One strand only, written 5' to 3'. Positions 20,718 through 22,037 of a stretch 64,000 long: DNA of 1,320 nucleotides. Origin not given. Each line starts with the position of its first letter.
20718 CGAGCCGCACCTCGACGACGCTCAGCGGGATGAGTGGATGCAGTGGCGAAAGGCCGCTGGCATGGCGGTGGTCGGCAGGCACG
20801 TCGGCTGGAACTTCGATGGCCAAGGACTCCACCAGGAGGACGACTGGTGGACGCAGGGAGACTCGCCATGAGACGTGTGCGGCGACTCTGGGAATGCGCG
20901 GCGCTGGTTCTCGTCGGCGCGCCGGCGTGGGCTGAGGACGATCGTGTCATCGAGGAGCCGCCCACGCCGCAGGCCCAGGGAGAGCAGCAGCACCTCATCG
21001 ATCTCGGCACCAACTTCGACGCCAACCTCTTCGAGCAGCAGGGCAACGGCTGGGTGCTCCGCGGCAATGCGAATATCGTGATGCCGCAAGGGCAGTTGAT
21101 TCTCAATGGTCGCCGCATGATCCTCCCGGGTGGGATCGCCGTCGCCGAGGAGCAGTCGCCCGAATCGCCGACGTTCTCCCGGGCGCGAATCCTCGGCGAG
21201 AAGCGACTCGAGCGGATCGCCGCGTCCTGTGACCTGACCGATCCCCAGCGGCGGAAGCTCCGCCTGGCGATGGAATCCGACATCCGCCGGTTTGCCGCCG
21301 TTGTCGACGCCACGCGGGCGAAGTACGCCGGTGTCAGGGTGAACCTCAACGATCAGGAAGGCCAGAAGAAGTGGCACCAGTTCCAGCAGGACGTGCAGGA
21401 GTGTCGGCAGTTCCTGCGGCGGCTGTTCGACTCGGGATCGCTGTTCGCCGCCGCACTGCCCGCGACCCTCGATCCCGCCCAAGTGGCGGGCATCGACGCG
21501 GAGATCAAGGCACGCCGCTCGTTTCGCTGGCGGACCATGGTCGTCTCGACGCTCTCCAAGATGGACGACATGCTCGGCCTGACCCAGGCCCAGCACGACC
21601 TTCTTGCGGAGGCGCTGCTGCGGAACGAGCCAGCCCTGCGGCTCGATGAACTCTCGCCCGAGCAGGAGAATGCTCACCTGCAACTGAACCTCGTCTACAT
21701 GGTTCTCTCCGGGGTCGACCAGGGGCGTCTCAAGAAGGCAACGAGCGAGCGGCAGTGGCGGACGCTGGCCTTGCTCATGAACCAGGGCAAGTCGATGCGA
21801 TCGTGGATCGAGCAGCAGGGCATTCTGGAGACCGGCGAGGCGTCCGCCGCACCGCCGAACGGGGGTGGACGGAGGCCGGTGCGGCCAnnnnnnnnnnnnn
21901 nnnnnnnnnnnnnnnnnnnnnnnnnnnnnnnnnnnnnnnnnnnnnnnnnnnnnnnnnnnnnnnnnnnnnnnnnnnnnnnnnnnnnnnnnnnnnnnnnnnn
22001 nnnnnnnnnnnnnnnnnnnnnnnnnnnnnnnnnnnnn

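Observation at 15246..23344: Five-gene ATGA-coupled operon of membrane and secreted proteins with no assignable function (best candidate for an undescribed envelope system)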

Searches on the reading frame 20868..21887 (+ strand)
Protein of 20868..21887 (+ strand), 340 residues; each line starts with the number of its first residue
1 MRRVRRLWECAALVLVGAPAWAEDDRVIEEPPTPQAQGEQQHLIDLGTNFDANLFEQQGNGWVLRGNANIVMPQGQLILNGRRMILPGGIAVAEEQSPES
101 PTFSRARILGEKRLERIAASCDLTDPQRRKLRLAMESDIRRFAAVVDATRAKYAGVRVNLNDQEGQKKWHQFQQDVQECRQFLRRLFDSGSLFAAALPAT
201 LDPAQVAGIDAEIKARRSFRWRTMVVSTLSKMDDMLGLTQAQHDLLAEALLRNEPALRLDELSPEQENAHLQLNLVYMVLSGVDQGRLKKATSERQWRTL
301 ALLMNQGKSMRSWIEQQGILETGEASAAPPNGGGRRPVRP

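Call 4: search_protein_families(library=pfam, proteins=[window:20868-21887:+], max_evalue=0.1)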
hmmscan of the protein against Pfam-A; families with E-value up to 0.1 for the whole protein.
window:20868-21887:+ (340 aa): 0 families

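Call 5: search_protein_families(library=ncbifam, proteins=[window:20868-21887:+], max_evalue=0.1)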
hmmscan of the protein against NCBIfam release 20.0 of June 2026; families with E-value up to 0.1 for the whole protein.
window:20868-21887:+ (340 aa): 0 families

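Call 32: search_solved_structures(query=A4, max_evalue=5)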
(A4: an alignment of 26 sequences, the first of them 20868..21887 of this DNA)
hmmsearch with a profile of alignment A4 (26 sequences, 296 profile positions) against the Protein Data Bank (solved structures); distinct sequences matched with E-value up to 5: 0.

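Call 37: search_protein_families(library=pfam, alignment_id=A4, max_evalue=0.1)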
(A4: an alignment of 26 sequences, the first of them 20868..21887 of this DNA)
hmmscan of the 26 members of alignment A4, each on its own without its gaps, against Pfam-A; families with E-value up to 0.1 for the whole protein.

A. member 1, window:20868-21887:+ (340 aa): 0 families

B. families by the number of members that match (of 26 scanned): 8 families
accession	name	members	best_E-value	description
PF07902.16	Gp58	1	0.0013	gp58-like protein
PF06857.16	ACP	1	0.0089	Malonate decarboxylase delta subunit (MdcD)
PF09789.14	CC149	1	0.03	Coiled-coil domain-containing protein 149-A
PF18744.7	SNAD1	1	0.052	Secreted Novel AID/APOBEC-like Deaminase 1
PF19545.4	DUF6069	1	0.059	Family of unknown function (DUF6069)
PF17804.6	TSP_NTD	1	0.07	Tail specific protease N-terminal domain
PF24426.1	HTH_NDX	1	0.074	NDX Homeobox-like domain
PF05597.16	Phasin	1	0.074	Poly(hydroxyalcanoate) granule associated protein (phasin)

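Call 49: find_homologous_proteins(query=window:20868-21887:+)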
Query window:20868-21887:+ (340 aa): 160 proteins with E <= 0.001 among 8000 candidates; the best 120 are listed.
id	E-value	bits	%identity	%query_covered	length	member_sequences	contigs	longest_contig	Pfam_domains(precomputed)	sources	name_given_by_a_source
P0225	3.1e-220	748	99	100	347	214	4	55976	-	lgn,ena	-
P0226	1.3e-194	664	88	100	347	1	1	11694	-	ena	-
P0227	1.4e-188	644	86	100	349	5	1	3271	-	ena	-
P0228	8.2e-185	632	85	100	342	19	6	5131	-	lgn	-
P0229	3.4e-182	623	84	100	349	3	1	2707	-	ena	-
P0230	1.2e-175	602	83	97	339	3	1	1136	-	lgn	-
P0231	3.2e-175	600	82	100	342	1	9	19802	-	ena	-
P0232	1.2e-174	598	84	97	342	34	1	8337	-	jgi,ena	-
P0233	1.3e-172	592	84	97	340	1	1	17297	-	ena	-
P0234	1.1e-169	582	81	100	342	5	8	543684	-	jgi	jgi:hypothetical protein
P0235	1.1e-167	576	80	94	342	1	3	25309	-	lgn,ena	-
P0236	3.0e-167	574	79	99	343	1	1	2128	-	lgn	-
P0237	2.1e-160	552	76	99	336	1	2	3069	-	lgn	-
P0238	4.5e-153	527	95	75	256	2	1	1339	-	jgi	jgi:hypothetical protein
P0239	1.4e-147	509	75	90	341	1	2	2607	-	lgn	-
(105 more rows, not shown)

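Call 59: predict_structure(alignment_id=A5)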
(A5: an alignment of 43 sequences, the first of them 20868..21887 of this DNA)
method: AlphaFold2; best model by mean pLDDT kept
length: 340 residues; sequences in the alignment: 43
mean_pLDDT: 77.3   pTM: 0.66
mean pLDDT of the five models: 77.3, 77.2, 76.2, 75.4, 74.5
residues with pLDDT >= 90: 173; 70-90: 68; 50-70: 16; < 50: 83
segments of 3 or more residues with pLDDT < 50: 1-10, 14-39, 68-97, 324-340
pLDDT, mean of each block of 10 residues (from residue 1): 43 47 43 43 83 78 61 37 35 45 87 90 93 95 92 91 92 91 86 93 92 93 97 97 98 90 77 97 95 97 97 88 47 38
secondary structure, 60 per line:
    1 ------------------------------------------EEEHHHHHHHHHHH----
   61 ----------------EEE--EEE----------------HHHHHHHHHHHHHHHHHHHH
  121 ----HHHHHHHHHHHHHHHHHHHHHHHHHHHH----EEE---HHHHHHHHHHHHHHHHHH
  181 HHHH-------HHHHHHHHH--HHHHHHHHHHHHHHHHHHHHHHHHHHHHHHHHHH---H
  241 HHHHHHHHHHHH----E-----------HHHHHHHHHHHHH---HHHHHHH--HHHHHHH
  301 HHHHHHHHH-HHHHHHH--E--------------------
elements in order: E43-45 H46-56 E77-79 E82-84 H101-120 H125-152 E157-159 H163-184 H192-200 H203-236 H240-252 H269-281 H285-291 H294-309 H311-317

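Call 62: fold_search(model_id=the predicted structure, library=pdb)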
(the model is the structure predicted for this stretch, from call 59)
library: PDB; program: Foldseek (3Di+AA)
matches with E <= 10: 152; with E <= 0.001: 0
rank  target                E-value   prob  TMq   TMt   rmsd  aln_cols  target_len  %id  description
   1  8r5s_D                5.1e-01  0.10  0.13  0.16  20.6       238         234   14  t113 - De-novo designed soluble homotetramer (released 2024-11-27)
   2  8r5s_E                5.6e-01  0.15  0.16  0.20  19.1       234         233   12  t113 - De-novo designed soluble homotetramer (released 2024-11-27)
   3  8r5s_A                1.1e+00  0.12  0.16  0.20  18.9       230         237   12  t113 - De-novo designed soluble homotetramer (released 2024-11-27)
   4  6wlw_1                1.1e+00  0.08  0.10  0.18  12.5       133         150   15  The Vo region of human V-ATPase in state 1 (focused refinement) (released 2020-11-11)
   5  8s5n_M                2.2e+00  0.03  0.10  0.12  22.9       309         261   11  RNA polymerase II core initially transcribing complex with an ordered RNA of 12 nt (released 2024-04-10)
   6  3erd_A                2.3e+00  0.05  0.12  0.16  17.5       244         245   15  HUMAN ESTROGEN RECEPTOR ALPHA LIGAND-BINDING DOMAIN IN COMPLEX WITH DIETHYLSTILBESTROL AND A GLUCOCORTICOID RECEPTOR I (released 1999-04-08)
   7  7egb_R                2.4e+00  0.06  0.15  0.17  21.1       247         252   10  TFIID-based holo PIC on SCP promoter (released 2021-05-05)
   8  7nvu_M                2.4e+00  0.06  0.16  0.17  20.9       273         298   10  RNA polymerase II core pre-initiation complex with open promoter DNA (released 2021-05-05)
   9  7d4p_A                2.5e+00  0.06  0.15  0.09  18.5       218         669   10  Structure of human TRPC5 in complex with clemizole (released 2021-03-31)
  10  1h6g_B                2.7e+00  0.04  0.13  0.15  18.8       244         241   12  alpha-catenin M-domain (released 2001-08-07)
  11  1kf9_D                2.8e+00  0.10  0.14  0.24  12.2       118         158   13  PHAGE DISPLAY DERIVED VARIANT OF HUMAN GROWTH HORMONE COMPLEXED WITH TWO COPIES OF THE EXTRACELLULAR DOMAIN OF ITS REC (released 2002-11-20)
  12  8imk_A                2.8e+00  0.06  0.10  0.17  16.8       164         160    9  D3-D4, D1-D2, D'3-D'4, D'1-D'2 cylinder in cyanobacterial phycobilisome from Anthocerotibacter panamensis (Cluster C) (released 2023-10-25)
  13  8s2p_BBB              2.8e+00  0.04  0.11  0.18  24.4       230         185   13  Crystal structure of Borrelia burgdorferi paralogous family 12 outer surface protein BBH37 (space group p21) (released 2025-03-05)
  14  7n6g_3V               2.8e+00  0.02  0.09  0.08  40.1       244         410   15  C1 of central pair (released 2022-05-18)
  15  5wh1_A                3.0e+00  0.04  0.10  0.15  17.3       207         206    9  Apo form of the C-terminal region of human Transcription Factor IIB (released 2017-11-29)
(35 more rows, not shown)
